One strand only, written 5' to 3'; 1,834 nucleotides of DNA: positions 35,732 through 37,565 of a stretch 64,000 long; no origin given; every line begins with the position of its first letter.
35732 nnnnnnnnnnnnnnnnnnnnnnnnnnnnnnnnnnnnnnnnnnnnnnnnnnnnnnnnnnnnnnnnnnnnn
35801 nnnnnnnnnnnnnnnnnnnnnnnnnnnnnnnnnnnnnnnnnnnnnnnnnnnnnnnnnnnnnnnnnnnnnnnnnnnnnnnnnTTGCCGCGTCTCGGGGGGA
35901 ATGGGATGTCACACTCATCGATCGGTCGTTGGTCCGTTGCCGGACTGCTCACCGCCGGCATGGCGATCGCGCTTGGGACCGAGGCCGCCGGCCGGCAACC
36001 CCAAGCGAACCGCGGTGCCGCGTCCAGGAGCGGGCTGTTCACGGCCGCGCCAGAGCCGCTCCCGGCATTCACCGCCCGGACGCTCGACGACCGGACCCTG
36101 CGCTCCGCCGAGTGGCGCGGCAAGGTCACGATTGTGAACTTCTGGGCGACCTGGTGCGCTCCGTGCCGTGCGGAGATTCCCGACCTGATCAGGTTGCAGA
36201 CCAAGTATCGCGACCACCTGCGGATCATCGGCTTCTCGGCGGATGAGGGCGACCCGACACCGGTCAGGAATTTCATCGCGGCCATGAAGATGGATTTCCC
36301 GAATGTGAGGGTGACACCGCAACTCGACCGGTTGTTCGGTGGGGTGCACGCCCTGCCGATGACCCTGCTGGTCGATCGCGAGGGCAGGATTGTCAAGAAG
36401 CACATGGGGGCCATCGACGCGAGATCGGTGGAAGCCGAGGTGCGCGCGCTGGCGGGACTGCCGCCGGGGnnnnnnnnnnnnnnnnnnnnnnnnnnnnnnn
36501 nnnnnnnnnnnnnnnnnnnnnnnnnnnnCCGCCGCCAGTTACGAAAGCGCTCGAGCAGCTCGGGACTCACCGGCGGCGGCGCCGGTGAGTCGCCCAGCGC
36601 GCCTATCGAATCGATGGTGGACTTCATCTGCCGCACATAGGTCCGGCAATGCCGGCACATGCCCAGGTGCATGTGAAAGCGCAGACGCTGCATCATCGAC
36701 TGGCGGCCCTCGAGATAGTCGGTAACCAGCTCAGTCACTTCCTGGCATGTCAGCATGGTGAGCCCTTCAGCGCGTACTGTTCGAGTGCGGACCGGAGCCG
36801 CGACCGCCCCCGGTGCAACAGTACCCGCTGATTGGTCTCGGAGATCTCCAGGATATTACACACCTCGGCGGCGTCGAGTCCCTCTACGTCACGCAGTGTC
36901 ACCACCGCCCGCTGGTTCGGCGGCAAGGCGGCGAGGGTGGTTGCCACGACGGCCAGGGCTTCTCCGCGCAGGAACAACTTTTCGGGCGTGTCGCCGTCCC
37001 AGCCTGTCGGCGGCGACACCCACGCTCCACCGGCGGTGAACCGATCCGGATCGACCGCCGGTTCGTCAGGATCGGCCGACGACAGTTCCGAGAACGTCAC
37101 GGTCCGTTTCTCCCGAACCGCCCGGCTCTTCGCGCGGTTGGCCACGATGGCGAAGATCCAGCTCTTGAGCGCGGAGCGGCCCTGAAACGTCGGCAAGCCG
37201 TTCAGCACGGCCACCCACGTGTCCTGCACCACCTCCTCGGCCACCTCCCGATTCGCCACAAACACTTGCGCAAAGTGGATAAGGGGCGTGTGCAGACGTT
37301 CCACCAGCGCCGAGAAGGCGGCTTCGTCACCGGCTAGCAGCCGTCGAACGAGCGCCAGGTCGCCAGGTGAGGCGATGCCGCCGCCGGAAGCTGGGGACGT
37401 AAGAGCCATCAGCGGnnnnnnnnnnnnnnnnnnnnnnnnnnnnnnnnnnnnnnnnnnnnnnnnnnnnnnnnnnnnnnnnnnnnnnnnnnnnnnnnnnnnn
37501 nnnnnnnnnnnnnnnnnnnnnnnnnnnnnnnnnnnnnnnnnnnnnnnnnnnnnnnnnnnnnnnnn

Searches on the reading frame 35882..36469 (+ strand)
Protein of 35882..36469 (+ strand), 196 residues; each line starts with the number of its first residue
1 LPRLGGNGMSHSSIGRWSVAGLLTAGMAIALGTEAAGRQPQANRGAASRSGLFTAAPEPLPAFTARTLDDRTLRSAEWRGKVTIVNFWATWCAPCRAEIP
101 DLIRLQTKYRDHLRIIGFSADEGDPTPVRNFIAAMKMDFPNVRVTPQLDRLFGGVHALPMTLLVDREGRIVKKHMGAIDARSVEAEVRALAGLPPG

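Call 37: search_protein_families(library=pfam, proteins=[window:35882-36469:+], max_evalue=0.01)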
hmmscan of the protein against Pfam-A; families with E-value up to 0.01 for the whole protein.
window:35882-36469:+ (196 aa): 6 families
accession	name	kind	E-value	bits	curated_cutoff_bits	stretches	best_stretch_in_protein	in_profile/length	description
PF00578.27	AhpC-TSA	-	1.7e-15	57.5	26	1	59-172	4-123/124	AhpC/TSA family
PF08534.16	Redoxin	-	2.5e-14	53.7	26.6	1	58-180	4-138/148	Redoxin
PF13905.12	Thioredoxin_8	-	7.7e-11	42.6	27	1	80-170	1-94/94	Thioredoxin-like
PF00085.26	Thioredoxin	-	1.2e-07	32.1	23.5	1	81-130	19-68/103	Thioredoxin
PF13098.12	Thioredoxin_2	-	0.0039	17.9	27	1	79-184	4-101/104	Thioredoxin-like domain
PF00255.25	GSHPx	-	0.0092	16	27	0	63-119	4-60/108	Glutathione peroxidase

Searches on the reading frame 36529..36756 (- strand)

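Call 37: search_protein_families(library=pfam, proteins=[window:36529-36756:-], max_evalue=0.01)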
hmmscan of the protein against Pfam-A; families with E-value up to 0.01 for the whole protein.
window:36529-36756:- (76 aa): 1 family
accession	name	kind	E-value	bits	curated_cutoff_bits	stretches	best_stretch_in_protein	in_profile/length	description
PF13490.11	zf-HC2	-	8.1e-08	32.7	22.2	1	4-38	1-35/35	Putative zinc-finger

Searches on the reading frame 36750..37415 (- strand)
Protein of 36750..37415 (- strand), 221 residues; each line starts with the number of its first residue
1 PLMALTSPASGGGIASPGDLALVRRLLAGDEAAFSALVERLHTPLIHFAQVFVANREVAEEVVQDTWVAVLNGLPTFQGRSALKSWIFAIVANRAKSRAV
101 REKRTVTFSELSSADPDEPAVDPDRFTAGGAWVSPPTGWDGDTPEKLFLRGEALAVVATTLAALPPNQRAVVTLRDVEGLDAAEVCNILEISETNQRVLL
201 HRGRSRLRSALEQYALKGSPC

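Call 37: search_protein_families(library=pfam, proteins=[window:36750-37415:-], max_evalue=0.01)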
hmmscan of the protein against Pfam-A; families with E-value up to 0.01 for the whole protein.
window:36750-37415:- (221 aa): 5 families
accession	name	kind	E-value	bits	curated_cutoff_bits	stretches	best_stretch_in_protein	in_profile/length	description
PF08281.18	Sigma70_r4_2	-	6.6e-13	48.5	25.7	1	157-207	4-54/54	Sigma-70, region 4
PF04542.20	Sigma70_r2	-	5.1e-12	45.8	24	1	37-105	1-71/71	Sigma-70 region 2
PF04545.22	Sigma70_r4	-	6.1e-07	29.3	24.1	1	161-208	2-49/50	Sigma-70, region 4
PF07638.17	Sigma70_ECF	-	5.2e-05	23.6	21.1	1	157-208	129-180/185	ECF sigma factor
PF22233.2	PhyR_sigma-like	-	0.0061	16.8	27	0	161-200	1-40/50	Response regulator PhyR, sigma-like domain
